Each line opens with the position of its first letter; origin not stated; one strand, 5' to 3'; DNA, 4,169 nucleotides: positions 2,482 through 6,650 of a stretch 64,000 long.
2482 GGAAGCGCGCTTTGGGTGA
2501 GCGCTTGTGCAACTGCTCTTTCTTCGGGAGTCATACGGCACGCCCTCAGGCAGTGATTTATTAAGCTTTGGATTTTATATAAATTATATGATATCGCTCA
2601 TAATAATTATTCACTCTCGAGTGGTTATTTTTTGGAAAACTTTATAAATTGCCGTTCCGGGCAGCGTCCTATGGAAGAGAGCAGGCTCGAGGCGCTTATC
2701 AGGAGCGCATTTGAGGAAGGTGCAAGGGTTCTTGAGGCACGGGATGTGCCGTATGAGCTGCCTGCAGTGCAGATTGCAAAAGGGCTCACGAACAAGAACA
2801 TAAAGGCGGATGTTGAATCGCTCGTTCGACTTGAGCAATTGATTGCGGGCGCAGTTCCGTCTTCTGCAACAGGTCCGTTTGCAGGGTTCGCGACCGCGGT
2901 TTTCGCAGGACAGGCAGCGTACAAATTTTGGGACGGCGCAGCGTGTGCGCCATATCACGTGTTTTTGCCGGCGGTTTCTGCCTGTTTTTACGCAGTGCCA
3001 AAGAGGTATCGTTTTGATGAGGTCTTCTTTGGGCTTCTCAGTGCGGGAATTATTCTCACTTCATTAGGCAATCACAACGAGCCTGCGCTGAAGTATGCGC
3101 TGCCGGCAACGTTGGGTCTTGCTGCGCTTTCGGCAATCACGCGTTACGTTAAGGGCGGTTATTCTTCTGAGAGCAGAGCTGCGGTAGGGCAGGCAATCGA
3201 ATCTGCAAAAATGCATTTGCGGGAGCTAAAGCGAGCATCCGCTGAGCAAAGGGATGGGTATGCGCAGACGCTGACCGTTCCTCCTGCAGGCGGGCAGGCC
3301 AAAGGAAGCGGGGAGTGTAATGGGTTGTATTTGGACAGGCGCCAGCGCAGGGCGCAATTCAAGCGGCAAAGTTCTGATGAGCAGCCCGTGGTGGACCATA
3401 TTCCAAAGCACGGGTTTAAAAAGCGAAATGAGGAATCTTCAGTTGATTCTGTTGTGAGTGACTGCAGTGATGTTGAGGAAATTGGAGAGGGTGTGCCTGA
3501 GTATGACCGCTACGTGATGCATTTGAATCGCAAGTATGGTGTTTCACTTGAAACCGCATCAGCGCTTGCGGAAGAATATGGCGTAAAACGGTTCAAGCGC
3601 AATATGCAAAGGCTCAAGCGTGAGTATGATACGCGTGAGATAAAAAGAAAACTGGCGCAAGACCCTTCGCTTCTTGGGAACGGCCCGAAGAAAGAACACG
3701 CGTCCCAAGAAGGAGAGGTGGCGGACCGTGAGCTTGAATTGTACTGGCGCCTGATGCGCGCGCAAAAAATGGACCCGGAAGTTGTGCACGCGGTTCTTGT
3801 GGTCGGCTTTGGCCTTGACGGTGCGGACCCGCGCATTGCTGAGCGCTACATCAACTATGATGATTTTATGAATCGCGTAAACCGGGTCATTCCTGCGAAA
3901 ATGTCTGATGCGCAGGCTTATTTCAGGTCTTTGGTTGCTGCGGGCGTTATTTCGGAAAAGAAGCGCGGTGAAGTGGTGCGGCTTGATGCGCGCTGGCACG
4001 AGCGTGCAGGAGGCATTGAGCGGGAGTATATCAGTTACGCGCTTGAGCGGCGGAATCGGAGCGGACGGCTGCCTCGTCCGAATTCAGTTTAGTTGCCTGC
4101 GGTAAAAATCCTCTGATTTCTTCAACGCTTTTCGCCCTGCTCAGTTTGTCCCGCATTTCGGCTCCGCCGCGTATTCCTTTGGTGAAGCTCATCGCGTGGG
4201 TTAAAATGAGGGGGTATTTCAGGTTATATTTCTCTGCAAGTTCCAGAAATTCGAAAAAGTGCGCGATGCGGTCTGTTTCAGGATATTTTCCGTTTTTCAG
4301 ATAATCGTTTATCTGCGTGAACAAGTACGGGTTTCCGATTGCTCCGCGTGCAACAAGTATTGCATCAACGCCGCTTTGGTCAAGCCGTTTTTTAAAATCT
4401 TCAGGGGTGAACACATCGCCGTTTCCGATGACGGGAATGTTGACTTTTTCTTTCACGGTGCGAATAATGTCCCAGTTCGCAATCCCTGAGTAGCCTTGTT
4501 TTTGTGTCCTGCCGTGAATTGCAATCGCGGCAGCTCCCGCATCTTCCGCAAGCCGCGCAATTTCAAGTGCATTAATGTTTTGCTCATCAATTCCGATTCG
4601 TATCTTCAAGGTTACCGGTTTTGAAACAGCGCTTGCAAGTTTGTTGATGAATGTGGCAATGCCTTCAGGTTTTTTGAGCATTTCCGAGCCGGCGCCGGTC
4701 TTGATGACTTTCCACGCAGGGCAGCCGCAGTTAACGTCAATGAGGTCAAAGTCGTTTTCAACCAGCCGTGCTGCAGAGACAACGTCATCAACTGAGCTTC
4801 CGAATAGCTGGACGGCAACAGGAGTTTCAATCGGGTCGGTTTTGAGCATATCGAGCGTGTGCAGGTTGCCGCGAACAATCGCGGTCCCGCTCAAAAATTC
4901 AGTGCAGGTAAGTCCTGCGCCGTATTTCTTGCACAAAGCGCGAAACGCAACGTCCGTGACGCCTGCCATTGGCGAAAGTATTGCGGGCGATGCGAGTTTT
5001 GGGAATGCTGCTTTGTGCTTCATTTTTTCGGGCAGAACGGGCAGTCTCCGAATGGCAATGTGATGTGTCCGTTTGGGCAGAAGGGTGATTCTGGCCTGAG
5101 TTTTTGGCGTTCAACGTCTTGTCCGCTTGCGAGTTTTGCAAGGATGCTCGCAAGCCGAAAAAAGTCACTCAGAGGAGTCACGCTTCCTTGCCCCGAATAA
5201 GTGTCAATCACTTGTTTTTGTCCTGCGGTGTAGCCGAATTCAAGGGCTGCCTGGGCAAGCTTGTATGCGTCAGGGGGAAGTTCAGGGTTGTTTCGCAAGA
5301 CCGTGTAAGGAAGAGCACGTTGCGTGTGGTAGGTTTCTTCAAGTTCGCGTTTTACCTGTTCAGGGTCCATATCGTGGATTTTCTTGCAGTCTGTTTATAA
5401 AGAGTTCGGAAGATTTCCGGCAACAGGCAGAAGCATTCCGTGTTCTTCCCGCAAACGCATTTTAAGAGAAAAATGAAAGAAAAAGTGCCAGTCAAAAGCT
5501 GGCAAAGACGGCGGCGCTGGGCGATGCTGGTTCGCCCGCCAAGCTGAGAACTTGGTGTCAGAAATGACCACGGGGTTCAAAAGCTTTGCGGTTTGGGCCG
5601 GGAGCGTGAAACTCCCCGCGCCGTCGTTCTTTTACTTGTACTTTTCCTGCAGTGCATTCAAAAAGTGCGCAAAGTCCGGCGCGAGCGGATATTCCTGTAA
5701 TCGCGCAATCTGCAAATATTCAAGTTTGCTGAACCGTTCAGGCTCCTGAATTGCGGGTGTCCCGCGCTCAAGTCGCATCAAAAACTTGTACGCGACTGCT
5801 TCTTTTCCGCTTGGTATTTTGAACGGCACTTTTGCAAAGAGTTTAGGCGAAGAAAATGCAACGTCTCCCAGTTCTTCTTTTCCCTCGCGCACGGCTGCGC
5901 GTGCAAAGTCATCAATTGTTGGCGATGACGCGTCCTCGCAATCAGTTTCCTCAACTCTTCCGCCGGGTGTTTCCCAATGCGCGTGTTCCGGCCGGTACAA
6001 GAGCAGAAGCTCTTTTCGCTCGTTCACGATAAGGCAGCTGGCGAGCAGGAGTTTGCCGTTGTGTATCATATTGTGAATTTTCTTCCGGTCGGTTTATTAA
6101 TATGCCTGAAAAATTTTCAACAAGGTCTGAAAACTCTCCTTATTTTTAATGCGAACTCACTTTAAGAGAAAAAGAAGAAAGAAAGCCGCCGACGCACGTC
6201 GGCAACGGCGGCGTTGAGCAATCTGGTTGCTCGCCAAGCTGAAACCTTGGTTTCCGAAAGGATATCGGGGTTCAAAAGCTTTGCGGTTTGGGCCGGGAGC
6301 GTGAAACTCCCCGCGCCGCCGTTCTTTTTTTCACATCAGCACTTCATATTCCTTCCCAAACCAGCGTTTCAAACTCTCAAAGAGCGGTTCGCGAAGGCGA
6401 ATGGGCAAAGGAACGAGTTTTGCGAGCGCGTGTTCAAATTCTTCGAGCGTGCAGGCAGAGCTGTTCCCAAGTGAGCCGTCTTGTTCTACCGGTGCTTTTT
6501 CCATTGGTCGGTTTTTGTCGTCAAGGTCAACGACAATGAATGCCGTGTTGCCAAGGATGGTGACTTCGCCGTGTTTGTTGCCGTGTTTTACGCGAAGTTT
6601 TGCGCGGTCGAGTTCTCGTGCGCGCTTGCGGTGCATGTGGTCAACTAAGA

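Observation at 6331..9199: Translationally coupled operon: small coiled-coil protein, HExxH peptidase with prion-like S/G/Y tract, and tandem nucleotidyltransferase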

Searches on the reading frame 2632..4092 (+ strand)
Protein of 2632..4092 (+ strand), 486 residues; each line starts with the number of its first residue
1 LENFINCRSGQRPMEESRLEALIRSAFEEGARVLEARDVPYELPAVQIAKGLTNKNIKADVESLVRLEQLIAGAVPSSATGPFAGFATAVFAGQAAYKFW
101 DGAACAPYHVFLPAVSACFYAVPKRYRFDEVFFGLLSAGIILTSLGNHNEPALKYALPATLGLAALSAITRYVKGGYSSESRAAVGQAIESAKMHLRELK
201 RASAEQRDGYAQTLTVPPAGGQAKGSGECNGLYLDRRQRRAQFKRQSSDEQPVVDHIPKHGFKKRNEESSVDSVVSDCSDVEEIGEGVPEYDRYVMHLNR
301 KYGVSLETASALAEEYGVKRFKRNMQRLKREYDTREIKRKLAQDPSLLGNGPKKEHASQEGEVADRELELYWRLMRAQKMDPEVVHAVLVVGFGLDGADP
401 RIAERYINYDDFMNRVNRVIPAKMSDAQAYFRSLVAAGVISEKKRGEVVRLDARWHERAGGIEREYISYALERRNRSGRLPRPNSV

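Call 4: search_protein_families(library=pfam, proteins=[window:2632-4092:+], max_evalue=0.1)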
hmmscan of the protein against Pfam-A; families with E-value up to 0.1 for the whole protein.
window:2632-4092:+ (486 aa): 1 family
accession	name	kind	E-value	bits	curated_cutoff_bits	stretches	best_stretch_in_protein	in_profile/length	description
PF20263.4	LYRM2-like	-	0.047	14.6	26.8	0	372-397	53-78/85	LYR motif-containing protein 2-like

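Call 5: search_protein_families(library=ncbifam, proteins=[window:2632-4092:+], max_evalue=0.1)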
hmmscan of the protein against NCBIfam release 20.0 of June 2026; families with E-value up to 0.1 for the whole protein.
window:2632-4092:+ (486 aa): 0 families

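Call 6: search_protein_families(library=padloc, proteins=[window:2632-4092:+], max_evalue=0.1)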
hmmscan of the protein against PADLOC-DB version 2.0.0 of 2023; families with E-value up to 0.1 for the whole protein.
window:2632-4092:+ (486 aa): 0 families

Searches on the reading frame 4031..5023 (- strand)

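Call 4: search_protein_families(library=pfam, proteins=[window:4031-5023:-], max_evalue=0.1)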
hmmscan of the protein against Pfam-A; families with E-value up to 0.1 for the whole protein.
window:4031-5023:- (330 aa): 5 families
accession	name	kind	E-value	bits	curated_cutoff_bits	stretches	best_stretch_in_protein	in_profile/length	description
PF01207.24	Dus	-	6.9e-83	278.8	20.4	1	16-305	2-300/311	Dihydrouridine synthase (Dus)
PF01180.27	DHO_dh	-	1.1e-06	28.6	27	1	64-242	91-287/291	Dihydroorotate dehydrogenase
PF00977.27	His_biosynth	-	1.1e-05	25.4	23.6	1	112-226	102-220/228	Histidine biosynthesis protein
PF01680.23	SOR_SNZ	-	0.00076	19.8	27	1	150-201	20-76/207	SOR/SNZ family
PF05690.20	ThiG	-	0.0053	16.6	23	1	155-225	136-204/247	Thiazole biosynthesis protein ThiG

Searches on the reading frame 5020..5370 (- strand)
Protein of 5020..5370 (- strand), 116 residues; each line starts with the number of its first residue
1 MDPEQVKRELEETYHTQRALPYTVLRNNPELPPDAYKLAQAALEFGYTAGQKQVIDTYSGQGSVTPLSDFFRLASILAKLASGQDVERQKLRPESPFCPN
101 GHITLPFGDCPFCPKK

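Call 4: search_protein_families(library=pfam, proteins=[window:5020-5370:-], max_evalue=0.1)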
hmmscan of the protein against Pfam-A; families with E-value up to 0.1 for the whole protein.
window:5020-5370:- (116 aa): 0 families

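Call 5: search_protein_families(library=ncbifam, proteins=[window:5020-5370:-], max_evalue=0.1)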
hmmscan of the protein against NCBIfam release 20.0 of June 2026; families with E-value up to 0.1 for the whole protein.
window:5020-5370:- (116 aa): 1 family
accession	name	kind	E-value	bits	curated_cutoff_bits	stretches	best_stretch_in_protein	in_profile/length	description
NF033802.1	AimP_fam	subfamily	0.085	13.1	35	0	41-62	12-32/43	lysogeny pheromone AimP family peptide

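Call 6: search_protein_families(library=padloc, proteins=[window:5020-5370:-], max_evalue=0.1)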
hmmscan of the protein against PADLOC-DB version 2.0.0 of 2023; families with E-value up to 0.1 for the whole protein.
window:5020-5370:- (116 aa): 0 families

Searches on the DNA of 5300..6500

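Call 15: search_rna_families(source=window, start=5300, end=6500, threshold=evalue, max_evalue=5, show_alignments=2)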
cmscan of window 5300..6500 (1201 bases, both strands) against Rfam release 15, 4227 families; matches with E-value up to 5: 3.
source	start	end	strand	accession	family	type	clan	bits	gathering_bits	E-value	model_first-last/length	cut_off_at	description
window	6336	6408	-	RF00736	mir-320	Gene; miRNA;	-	20.8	55.5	0.077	1-76/76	no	mir-320 microRNA precursor family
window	5469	5631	+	RF01699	Clostridiales-1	Gene; sRNA;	-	17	48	0.73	1-166/166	no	Clostridiales-1 RNA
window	6180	6252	-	RF02377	SurA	Gene; sRNA;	-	12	100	1.8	1-279/279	no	SurA sRNA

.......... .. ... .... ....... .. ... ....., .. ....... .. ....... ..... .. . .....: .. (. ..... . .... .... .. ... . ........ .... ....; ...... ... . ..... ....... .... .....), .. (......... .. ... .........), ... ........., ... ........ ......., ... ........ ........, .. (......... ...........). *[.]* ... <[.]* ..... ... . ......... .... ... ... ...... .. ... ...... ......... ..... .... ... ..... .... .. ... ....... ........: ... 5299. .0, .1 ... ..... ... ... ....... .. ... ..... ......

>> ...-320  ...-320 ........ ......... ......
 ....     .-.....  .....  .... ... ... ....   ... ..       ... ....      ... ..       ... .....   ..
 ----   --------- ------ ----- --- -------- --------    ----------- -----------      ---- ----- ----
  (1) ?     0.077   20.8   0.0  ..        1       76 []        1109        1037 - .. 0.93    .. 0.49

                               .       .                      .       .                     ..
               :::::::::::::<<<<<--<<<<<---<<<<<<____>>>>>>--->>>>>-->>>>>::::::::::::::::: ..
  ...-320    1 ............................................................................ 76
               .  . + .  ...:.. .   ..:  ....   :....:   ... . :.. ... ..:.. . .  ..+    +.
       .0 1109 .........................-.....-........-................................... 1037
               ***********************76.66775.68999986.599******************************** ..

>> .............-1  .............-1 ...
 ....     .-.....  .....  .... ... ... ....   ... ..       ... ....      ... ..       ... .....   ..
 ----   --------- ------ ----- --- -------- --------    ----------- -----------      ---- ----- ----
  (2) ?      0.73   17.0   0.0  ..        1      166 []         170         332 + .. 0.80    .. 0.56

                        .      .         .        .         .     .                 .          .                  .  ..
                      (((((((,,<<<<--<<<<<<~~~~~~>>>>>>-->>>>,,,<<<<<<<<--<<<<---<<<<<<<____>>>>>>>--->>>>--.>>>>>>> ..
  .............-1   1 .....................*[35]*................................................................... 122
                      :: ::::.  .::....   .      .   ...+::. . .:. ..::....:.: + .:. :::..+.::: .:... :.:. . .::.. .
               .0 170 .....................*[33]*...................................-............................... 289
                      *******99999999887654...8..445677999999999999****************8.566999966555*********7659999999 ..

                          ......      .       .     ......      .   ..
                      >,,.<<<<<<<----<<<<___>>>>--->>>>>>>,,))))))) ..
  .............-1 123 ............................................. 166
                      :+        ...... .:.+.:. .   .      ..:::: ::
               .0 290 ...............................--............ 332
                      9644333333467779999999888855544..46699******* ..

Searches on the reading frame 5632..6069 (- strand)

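Call 4: search_protein_families(library=pfam, proteins=[window:5632-6069:-], max_evalue=0.1)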
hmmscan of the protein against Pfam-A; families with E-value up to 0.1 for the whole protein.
window:5632-6069:- (145 aa): 1 family
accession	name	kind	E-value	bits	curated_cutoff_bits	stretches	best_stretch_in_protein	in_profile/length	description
PF00293.34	NUDIX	-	1.2e-11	45.2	21.1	1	10-138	6-132/134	NUDIX domain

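Call 5: search_protein_families(library=ncbifam, proteins=[window:5632-6069:-], max_evalue=0.1)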
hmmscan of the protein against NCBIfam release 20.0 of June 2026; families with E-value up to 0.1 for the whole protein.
window:5632-6069:- (145 aa): 5 families
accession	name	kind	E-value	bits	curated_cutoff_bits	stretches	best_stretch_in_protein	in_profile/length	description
TIGR00586.1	mutt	equivalog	1.5e-07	31.5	97.9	1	6-141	4-128/129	8-oxo-dGTP diphosphatase MutT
NF008044.0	PRK10776.1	equivalog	2.9e-05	24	148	1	6-117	3-106/130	8-oxo-dGTP diphosphatase MutT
NF006530.0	PRK08999.1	equivalog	0.00037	19.6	245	1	10-139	9-127/315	Nudix family hydrolase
NF007834.0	PRK10546.1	equivalog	0.0094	15.8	156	1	13-140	9-125/135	pyrimidine (deoxy)nucleoside triphosphate diphosphatase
NF052459.1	OxoGTPPhMutT1Mycb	equivalog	0.022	13.9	475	1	17-95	16-83/292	8-oxo-(d)GTP phosphatase MutT1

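Call 6: search_protein_families(library=padloc, proteins=[window:5632-6069:-], max_evalue=0.1)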
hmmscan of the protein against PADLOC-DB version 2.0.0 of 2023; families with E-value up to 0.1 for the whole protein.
window:5632-6069:- (145 aa): 1 family
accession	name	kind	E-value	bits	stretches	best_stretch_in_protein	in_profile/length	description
PDLC04899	PDC-S07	-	4.4e-06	24.4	1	12-142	11-130/135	-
